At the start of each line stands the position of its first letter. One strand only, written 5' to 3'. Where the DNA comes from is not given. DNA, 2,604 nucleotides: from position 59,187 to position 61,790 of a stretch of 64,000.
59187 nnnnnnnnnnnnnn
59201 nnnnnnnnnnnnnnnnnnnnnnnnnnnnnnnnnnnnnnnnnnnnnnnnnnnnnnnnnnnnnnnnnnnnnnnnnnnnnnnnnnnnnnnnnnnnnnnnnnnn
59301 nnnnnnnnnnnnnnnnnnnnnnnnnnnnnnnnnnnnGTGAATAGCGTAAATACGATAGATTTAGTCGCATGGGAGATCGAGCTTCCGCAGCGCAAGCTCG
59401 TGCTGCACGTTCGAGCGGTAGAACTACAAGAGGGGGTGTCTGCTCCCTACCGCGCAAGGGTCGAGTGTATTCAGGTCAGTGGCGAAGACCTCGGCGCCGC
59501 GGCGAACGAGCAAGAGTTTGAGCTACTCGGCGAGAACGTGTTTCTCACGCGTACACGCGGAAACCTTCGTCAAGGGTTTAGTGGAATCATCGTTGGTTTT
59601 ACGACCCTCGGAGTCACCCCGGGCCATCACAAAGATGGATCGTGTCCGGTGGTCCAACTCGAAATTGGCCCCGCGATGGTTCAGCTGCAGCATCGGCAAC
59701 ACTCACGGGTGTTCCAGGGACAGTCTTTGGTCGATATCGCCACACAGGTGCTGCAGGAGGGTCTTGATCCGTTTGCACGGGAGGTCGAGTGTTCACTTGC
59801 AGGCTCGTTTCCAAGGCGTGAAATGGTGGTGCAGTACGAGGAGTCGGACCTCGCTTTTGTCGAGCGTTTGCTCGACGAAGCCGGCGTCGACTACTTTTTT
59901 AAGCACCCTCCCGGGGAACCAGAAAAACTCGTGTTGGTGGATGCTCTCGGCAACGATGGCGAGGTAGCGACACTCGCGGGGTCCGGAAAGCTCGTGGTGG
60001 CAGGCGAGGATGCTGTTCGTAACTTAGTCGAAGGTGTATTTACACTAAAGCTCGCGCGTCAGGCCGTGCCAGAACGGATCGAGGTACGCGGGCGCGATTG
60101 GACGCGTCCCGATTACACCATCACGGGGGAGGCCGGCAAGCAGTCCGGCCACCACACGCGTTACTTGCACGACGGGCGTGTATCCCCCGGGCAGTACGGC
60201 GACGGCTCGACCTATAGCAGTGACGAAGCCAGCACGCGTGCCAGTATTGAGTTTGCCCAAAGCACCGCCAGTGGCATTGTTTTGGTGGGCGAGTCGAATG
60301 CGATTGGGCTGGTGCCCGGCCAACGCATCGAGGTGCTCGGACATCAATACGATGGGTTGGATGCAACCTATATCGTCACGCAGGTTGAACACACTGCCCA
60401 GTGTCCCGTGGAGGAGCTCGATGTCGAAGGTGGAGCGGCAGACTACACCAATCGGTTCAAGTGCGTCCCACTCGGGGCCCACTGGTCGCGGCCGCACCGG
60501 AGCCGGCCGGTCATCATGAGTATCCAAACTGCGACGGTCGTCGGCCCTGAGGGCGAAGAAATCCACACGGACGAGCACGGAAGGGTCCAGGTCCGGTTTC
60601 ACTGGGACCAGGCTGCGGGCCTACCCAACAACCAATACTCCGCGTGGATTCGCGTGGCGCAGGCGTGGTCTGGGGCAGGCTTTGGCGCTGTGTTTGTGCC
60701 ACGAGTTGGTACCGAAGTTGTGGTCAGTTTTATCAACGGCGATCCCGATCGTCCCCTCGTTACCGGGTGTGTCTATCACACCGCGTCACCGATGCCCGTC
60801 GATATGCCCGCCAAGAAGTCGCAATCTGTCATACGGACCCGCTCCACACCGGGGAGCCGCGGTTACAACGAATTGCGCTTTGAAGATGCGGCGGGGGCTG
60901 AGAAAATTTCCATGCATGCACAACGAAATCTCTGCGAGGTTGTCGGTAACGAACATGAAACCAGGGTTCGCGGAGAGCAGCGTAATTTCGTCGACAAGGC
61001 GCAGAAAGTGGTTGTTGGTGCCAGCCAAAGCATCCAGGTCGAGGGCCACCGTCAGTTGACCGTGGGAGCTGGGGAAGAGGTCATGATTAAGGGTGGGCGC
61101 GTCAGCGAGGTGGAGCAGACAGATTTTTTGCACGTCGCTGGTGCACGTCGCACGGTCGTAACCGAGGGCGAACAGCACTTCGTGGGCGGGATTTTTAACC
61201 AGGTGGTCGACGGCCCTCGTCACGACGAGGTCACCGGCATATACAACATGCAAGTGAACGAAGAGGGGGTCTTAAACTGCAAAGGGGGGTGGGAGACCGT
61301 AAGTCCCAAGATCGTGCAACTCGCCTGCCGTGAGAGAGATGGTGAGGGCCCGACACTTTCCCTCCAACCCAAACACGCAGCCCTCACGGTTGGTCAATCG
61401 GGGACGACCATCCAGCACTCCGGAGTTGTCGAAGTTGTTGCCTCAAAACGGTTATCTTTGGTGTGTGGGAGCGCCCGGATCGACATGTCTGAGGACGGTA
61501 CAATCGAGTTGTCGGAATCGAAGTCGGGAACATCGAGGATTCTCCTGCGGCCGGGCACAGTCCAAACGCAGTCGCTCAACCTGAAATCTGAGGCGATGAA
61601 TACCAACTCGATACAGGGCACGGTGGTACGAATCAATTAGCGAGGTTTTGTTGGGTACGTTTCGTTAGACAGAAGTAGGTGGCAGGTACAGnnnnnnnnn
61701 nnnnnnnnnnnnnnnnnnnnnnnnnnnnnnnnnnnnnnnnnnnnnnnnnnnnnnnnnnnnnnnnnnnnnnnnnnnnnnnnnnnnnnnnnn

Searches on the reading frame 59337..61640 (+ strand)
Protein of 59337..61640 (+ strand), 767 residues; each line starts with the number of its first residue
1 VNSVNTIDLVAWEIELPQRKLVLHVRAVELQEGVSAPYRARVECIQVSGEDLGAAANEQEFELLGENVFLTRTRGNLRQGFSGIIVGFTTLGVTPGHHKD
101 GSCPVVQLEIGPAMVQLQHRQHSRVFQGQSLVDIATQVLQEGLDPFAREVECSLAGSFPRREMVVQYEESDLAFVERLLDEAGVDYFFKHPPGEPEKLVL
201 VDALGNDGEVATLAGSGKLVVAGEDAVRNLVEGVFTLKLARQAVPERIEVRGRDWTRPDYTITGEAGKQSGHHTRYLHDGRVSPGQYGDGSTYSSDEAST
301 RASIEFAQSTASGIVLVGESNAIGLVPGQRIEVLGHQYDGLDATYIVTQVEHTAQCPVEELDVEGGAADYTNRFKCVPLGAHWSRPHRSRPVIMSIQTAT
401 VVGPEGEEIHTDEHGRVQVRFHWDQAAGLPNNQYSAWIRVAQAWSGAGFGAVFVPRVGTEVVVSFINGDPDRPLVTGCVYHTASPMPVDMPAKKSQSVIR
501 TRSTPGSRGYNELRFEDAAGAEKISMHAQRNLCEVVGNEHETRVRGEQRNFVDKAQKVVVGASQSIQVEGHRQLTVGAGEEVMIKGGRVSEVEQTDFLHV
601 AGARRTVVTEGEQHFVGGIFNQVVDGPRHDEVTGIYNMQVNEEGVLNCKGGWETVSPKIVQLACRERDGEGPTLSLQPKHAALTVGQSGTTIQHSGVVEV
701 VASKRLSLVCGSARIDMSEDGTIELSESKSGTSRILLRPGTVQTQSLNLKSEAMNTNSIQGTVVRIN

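Call 10: search_protein_families(library=pfam, proteins=[window:59337-61640:+], max_evalue=1)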
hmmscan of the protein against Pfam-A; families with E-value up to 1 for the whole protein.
window:59337-61640:+ (767 aa): 5 families
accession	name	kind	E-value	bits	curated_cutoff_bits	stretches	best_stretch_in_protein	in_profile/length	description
PF05954.17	Phage_GPD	-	4.9e-48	164.3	30.1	1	31-355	1-302/305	Phage tail baseplate hub (GPD)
PF22178.3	Gp5_trimer_C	-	1.6e-22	80.2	30.9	1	497-605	1-109/112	Bacteriophage T4 gp5 C-terminal trimerisation domain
PF04717.18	Phage_base_V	-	3.4e-15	56.6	23.8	1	410-480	10-75/75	Type VI secretion system/phage-baseplate injector OB domain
PF20093.5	DUF6484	-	2.1e-05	25.6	27.6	1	457-479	39-61/61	Domain of unknown function (DUF6484)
PF24342.1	OB_DEPS-1_2nd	-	0.038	14.6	27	1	395-440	12-56/77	P-granule-associated protein DEPS-1, second OB-fold domain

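Call 14: search_protein_families(library=ncbifam, proteins=[window:59337-61640:+], max_evalue=1)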
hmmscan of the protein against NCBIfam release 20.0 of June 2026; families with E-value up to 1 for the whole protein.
window:59337-61640:+ (767 aa): 3 families
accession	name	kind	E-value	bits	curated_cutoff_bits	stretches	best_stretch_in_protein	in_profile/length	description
TIGR03361.1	VI_Rhs_Vgr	subfamily_domain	6.2e-127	424.3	186.35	1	14-548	3-512/513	type VI secretion system tip protein TssI/VgrG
TIGR01646.1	vgr_GE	subfamily_domain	1.4e-89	301.3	121.8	1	24-531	2-480/480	type VI secretion system tip protein VgrG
NF033848.1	VgrG_rel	hypoth_equivalog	1.2e-14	53.6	275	1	387-579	368-539/547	VgrG-related protein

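Call 32: search_protein_families(library=pfam, proteins=[L005:556-2088:-], max_evalue=1)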
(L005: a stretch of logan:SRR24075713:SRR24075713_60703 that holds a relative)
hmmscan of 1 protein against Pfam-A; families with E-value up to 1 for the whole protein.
L005:556-2088:- (510 aa): 0 families

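Call 83: search_dna_similar(query=window:59337-61637:+, collection=plasmids, mode=protein, max_rows=40, rows=spread)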
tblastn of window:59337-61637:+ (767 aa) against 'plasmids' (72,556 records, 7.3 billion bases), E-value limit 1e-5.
Records with a match: 805; places in all: 1949; records where one place covers at least 80% of the query: 128.
Best place of each record, by identity: <60% 805.
By first word of the organism name: Ralstonia 136; Burkholderia 120; Rhizobium 101; Escherichia 81; Campylobacter 39; Vibrio 19; Agrobacterium 19; Leisingera 18; Cronobacter 16; Azospirillum 14; and 87 more.
By predicted mobility (MOB-suite, as given by PLSDB): non-mobilizable 363; conjugative 267; mobilizable 175.
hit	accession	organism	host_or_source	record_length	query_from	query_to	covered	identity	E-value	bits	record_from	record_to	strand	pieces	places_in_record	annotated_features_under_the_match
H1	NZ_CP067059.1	Rahnella aceris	-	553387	22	749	95%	28.6%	2e-67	250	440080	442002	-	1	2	tssI: type VI secretion system tip protein VgrG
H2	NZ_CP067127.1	Paracoccus alcaliphilus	whole organism,soil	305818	44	723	89%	27.9%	5e-57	219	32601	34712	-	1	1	tssI: type VI secretion system tip protein TssI/VgrG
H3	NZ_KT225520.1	Raoultella ornithinolytica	-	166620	105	754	85%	28.7%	4e-59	226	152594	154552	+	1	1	tssI: type VI secretion system tip protein TssI/VgrG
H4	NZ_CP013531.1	Rhizobium phaseoli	Phaseolus vulgaris,Whole ...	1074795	44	725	89%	27.1%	2e-63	239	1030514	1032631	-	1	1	record has no annotation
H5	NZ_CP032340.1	Azospirillum brasilense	soil sample,Agricultural field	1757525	14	611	78%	30.2%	2e-61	232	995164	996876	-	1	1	none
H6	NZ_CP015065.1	Mesorhizobium ciceri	Astragalus pelecinus,Pure Sample,Plant ...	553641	110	723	80%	28.7%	1e-58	224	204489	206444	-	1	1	tssI: type VI secretion system tip protein TssI/VgrG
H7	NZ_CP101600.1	Cronobacter dublinensis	Cereal-based food (noodle) for infant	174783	83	764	89%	24.7%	6e-23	113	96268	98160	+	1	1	vgrG: type VI secretion system tip protein VgrG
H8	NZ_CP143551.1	Burkholderia multivorans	Homo sapiens,bronchoalveolar lavage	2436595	112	650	70%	30.7%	2e-49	196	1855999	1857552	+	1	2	none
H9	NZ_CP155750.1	Sphingomonas parapaucimobilis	Chinese cabbage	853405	75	603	69%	30.9%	1e-56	218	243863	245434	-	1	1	tssI: type VI secretion system tip protein TssI/VgrG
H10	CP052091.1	Ralstonia solanacearum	tomato,cell culture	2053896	112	726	80%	26.3%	2e-51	202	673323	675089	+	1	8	tssI: type VI secretion system tip protein VgrG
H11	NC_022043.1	Paracoccus aminophilus JCM 7686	-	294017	34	577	71%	29.6%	3e-48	192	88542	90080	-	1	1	tssI: type VI secretion system tip protein TssI/VgrG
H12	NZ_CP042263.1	Qingshengfaniella alkalisoli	cell culture,saline soil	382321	23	582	73%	28.0%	4e-60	228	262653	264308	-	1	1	tssI: type VI secretion system tip protein TssI/VgrG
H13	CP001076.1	Rhizobium etli CIAT 652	-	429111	81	552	62%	32.1%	3e-54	211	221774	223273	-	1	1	hypothetical conserved protein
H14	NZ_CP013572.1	Rhizobium phaseoli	Phaseolus vulgaris,Whole ...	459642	81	552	62%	32.1%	3e-54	211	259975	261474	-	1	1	tssI: type VI secretion system tip protein TssI/VgrG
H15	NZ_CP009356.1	Vibrio tubiashii ATCC 19109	Mercenaria mercenaria,Larvae from hard ...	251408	96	608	67%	28.9%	2e-47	190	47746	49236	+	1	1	tssI: type VI secretion system tip protein TssI/VgrG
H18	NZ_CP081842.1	Agrobacterium vitis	Vitis,Cell culture,South Africa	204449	108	576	61%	29.8%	5e-47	189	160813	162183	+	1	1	tssI: type VI secretion system tip protein TssI/VgrG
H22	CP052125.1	Ralstonia solanacearum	tomato,cell culture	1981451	162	613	59%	30.3%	2e-29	134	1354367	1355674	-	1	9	tssI: type VI secretion system tip protein VgrG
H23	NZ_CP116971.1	Escherichia coli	Sus scrofa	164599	100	579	63%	28.5%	3e-43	177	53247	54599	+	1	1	tssI: type VI secretion system tip protein TssI/VgrG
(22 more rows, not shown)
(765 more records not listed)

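Call 84: get_annotated_region(hit=H18, flank=4000)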
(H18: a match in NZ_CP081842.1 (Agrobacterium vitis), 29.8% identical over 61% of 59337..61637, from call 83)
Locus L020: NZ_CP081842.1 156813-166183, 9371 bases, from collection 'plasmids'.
description: Agrobacterium vitis strain F2/5 plasmid unnamed4, complete sequence
organism: Agrobacterium vitis (NCBI taxid 373)
taxonomy: Bacteria; Pseudomonadota; Alphaproteobacteria; Hyphomicrobiales; Rhizobiaceae; Agrobacterium; Agrobacterium vitis
host: -; source: Vitis,Cell culture,South Africa; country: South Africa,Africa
typing (MOB-suite, as given by PLSDB): conjugative; relaxase MOBQ; mating-pair formation MPF_T
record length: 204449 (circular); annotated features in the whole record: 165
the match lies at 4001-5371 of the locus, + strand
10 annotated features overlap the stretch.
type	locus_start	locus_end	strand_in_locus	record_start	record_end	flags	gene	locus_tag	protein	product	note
CDS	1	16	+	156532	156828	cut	traC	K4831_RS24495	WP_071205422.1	conjugal transfer protein TraC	-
CDS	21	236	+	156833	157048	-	-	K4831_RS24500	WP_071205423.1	type IV conjugative transfer system coupling protein TraD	-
CDS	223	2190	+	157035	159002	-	traG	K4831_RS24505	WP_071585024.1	Ti-type conjugative transfer system protein TraG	-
CDS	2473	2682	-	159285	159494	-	-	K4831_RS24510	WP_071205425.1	hypothetical protein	-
CDS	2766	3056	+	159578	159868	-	-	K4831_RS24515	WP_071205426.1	hypothetical protein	-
CDS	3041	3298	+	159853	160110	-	-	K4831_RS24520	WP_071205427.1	WGR domain-containing protein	-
CDS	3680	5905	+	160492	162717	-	tssI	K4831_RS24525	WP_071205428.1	type VI secretion system tip protein TssI/VgrG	GO:0033103 - protein secretion by the type VI secretion system [Evidence IEA]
CDS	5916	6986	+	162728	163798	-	-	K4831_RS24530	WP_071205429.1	DUF2169 domain-containing protein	-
CDS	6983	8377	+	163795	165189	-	-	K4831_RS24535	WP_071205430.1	DUF4150 domain-containing protein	-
CDS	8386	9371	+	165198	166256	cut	-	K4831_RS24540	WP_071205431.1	hypothetical protein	-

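Call 85: get_annotated_region(hit=H15, flank=4000)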
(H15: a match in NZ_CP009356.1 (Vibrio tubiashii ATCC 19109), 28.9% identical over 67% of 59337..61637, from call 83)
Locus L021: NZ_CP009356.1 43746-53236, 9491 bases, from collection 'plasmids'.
description: Vibrio tubiashii ATCC 19109 plasmid p251, complete sequence
organism: Vibrio tubiashii ATCC 19109 (NCBI taxid 1051646)
taxonomy: Bacteria; Pseudomonadota; Gammaproteobacteria; Vibrionales; Vibrionaceae; Vibrio; Vibrio tubiashii; Vibrio tubiashii ATCC 19109
host: -; source: Mercenaria mercenaria,Larvae from hard clams (Mercenaria mercenaria); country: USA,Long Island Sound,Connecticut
typing (MOB-suite, as given by PLSDB): non-mobilizable; replicon rep_cluster_419; mating-pair formation MPF_F
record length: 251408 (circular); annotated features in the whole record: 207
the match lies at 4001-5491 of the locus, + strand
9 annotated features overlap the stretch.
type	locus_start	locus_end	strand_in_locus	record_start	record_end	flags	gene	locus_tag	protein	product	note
CDS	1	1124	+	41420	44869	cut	tssM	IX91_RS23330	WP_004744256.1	type VI secretion system membrane subunit TssM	GO:0033103 - protein secretion by the type VI secretion system [Evidence IEA]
CDS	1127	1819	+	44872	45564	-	-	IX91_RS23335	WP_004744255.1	hypothetical protein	-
CDS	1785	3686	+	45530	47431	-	-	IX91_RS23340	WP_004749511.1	hypothetical protein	-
CDS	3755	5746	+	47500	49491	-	tssI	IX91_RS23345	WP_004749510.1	type VI secretion system tip protein TssI/VgrG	GO:0033103 - protein secretion by the type VI secretion system [Evidence IEA]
CDS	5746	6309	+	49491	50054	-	-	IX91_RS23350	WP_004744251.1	hypothetical protein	-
CDS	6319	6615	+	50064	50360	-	-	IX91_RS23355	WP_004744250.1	PAAR domain-containing protein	-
CDS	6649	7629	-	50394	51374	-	-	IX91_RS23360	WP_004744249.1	helix-turn-helix domain-containing protein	GO:0006355 - regulation of DNA-templated transcription [Evidence IEA]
CDS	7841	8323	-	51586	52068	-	-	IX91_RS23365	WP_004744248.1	hypothetical protein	-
CDS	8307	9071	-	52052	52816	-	-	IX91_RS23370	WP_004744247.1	winged helix-turn-helix domain-containing protein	GO:0000160 - phosphorelay signal transduction system [Evidence IEA]; GO:0006355 - regulation of DNA-templated ...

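Call 86: get_annotated_region(hit=H1, flank=4000)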
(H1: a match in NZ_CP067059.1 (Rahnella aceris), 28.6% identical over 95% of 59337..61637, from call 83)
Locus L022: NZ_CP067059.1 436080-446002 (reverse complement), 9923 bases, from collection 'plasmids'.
description: Rahnella aceris strain ZF458 plasmid pPlas2, complete sequence
organism: Rahnella aceris (NCBI taxid 2703885)
taxonomy: Bacteria; Pseudomonadota; Gammaproteobacteria; Enterobacterales; Yersiniaceae; Rahnella; Rahnella aceris
host: -; source: -; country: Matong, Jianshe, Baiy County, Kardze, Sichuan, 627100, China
typing (MOB-suite, as given by PLSDB): non-mobilizable; replicon rep_cluster_1067
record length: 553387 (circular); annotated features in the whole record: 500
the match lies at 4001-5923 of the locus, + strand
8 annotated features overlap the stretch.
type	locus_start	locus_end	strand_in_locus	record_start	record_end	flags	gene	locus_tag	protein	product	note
CDS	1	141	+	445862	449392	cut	tssM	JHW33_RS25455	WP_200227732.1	type VI secretion system membrane subunit TssM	GO:0033103 - protein secretion by the type VI secretion system [Evidence IEA]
CDS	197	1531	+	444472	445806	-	-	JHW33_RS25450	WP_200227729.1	VasL domain-containing protein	-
CDS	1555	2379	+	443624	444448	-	-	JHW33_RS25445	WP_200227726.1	DUF4225 domain-containing protein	-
CDS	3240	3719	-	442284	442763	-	-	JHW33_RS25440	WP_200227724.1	Hcp family type VI secretion system effector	GO:0033103 - protein secretion by the type VI secretion system [Evidence IEA]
CDS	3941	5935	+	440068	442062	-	tssI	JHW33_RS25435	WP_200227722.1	type VI secretion system tip protein VgrG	GO:0033103 - protein secretion by the type VI secretion system [Evidence IEA]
CDS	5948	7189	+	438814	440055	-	-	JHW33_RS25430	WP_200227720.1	DUF2169 domain-containing protein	-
CDS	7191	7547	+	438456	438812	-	-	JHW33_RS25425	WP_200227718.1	DUF4150 domain-containing protein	-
CDS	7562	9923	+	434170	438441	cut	-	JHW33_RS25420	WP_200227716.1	RHS repeat-associated core domain-containing protein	-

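Call 87: get_annotated_region(hit=H10, flank=4000)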
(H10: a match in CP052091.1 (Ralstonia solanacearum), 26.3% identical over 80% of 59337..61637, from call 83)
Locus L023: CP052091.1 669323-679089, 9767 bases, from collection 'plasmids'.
description: Ralstonia solanacearum strain FJAT15340.F6 plasmid Plas1, complete sequence
organism: Ralstonia solanacearum (NCBI taxid 305)
taxonomy: Bacteria; Pseudomonadota; Betaproteobacteria; Burkholderiales; Burkholderiaceae; Ralstonia; Ralstonia solanacearum
host: -; source: tomato,cell culture; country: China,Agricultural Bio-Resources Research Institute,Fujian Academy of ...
typing (MOB-suite, as given by PLSDB): mobilizable; relaxase MOBP
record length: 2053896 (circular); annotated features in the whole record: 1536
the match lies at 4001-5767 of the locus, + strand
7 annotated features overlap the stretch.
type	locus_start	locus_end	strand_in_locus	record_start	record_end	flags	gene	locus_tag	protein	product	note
CDS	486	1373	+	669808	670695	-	-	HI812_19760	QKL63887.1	DUF4124 domain-containing protein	-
CDS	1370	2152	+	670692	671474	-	-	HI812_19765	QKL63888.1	ankyrin repeat domain-containing protein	-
CDS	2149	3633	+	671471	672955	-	-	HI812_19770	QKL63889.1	hypothetical protein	-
CDS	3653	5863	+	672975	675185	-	tssI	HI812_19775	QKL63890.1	type VI secretion system tip protein VgrG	-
CDS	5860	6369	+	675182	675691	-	-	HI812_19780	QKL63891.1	hypothetical protein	-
CDS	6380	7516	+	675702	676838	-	-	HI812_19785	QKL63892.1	DUF2169 domain-containing protein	-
CDS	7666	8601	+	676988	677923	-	-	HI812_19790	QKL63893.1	hypothetical protein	-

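Call 102: get_annotated_region(hit=H23, flank=5000)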
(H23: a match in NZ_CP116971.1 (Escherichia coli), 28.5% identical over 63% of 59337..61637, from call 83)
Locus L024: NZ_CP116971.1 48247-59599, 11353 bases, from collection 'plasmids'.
description: Escherichia coli strain CUVM3 plasmid pCUVM3.1, complete sequence
organism: Escherichia coli (NCBI taxid 562)
taxonomy: Bacteria; Pseudomonadota; Gammaproteobacteria; Enterobacterales; Enterobacteriaceae; Escherichia; Escherichia coli
host: -; source: Sus scrofa; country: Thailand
typing (MOB-suite, as given by PLSDB): conjugative; replicon IncFIA,IncFIB,IncFIC; relaxase MOBF; mating-pair formation MPF_F
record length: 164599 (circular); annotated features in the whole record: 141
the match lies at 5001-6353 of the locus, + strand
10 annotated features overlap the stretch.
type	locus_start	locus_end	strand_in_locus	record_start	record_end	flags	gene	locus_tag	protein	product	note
CDS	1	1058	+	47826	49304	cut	tssC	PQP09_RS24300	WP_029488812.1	type VI secretion system contractile sheath large subunit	GO:0033103 - protein secretion by the type VI secretion system [Evidence IEA]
CDS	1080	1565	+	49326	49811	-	-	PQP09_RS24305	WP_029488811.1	hypothetical protein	-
CDS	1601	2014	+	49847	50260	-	-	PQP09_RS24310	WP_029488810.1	hypothetical protein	-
CDS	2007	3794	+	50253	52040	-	tssF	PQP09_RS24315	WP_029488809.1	type VI secretion system baseplate subunit TssF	GO:0033103 - protein secretion by the type VI secretion system [Evidence IEA]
CDS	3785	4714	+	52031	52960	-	tssG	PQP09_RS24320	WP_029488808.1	type VI secretion system baseplate subunit TssG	GO:0033103 - protein secretion by the type VI secretion system [Evidence IEA]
CDS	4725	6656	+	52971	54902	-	tssI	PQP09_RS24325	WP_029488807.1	type VI secretion system tip protein TssI/VgrG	GO:0033103 - protein secretion by the type VI secretion system [Evidence IEA]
CDS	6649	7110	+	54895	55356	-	-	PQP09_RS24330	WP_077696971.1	hypothetical protein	-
CDS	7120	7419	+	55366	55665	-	-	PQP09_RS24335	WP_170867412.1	PAAR domain-containing protein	-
CDS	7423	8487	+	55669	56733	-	tssA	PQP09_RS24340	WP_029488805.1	type VI secretion system protein TssA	-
CDS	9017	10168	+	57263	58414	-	-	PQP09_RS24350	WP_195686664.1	IS30-like element IS30 family transposase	GO:0006313 - DNA transposition [Evidence IEA]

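Call 103: get_annotated_region(hit=H8, flank=5000)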
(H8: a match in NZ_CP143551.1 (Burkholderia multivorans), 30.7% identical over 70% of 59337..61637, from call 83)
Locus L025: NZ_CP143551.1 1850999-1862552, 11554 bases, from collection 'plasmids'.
description: Burkholderia multivorans strain 2023CK-01339 plasmid unnamed1, complete sequence
organism: Burkholderia multivorans (NCBI taxid 87883)
taxonomy: Bacteria; Pseudomonadota; Betaproteobacteria; Burkholderiales; Burkholderiaceae; Burkholderia; Burkholderia multivorans
host: -; source: Homo sapiens,bronchoalveolar lavage; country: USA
typing (MOB-suite, as given by PLSDB): non-mobilizable
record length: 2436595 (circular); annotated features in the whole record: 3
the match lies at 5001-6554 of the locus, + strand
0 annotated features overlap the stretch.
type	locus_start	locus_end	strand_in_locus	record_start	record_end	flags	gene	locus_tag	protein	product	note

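Call 104: get_annotated_region(hit=H22, flank=5000)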
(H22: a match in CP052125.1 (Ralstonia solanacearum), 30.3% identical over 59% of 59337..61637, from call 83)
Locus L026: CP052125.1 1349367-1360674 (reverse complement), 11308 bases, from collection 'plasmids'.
description: Ralstonia solanacearum strain FJAT1452.F1 plasmid Plas1, complete sequence
organism: Ralstonia solanacearum (NCBI taxid 305)
taxonomy: Bacteria; Pseudomonadota; Betaproteobacteria; Burkholderiales; Burkholderiaceae; Ralstonia; Ralstonia solanacearum
host: -; source: tomato,cell culture; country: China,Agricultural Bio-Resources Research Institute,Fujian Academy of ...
typing (MOB-suite, as given by PLSDB): mobilizable; relaxase MOBP
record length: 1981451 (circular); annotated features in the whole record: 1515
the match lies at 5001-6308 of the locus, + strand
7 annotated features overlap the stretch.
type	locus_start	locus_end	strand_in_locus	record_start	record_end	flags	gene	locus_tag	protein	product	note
CDS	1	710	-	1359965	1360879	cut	-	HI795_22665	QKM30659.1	glutaminase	-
CDS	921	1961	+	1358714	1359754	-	-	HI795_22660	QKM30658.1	helix-turn-helix transcriptional regulator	-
CDS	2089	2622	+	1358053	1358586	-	-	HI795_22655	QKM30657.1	response regulator transcription factor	-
CDS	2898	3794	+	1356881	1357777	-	-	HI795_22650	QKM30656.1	amino acid ABC transporter substrate-binding protein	-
CDS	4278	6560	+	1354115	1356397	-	tssI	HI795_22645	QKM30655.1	type VI secretion system tip protein VgrG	-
CDS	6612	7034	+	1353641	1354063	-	-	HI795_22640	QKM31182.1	DcrB-related protein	-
CDS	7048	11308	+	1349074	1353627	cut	-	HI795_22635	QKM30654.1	hypothetical protein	-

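Call 111: search_protein_families(library=ncbifam, proteins=[L005:559-2088:-], max_evalue=0.1)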
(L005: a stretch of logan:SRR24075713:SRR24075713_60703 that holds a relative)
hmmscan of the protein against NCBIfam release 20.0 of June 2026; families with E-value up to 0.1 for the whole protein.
L005:559-2088:- (510 aa): 0 families
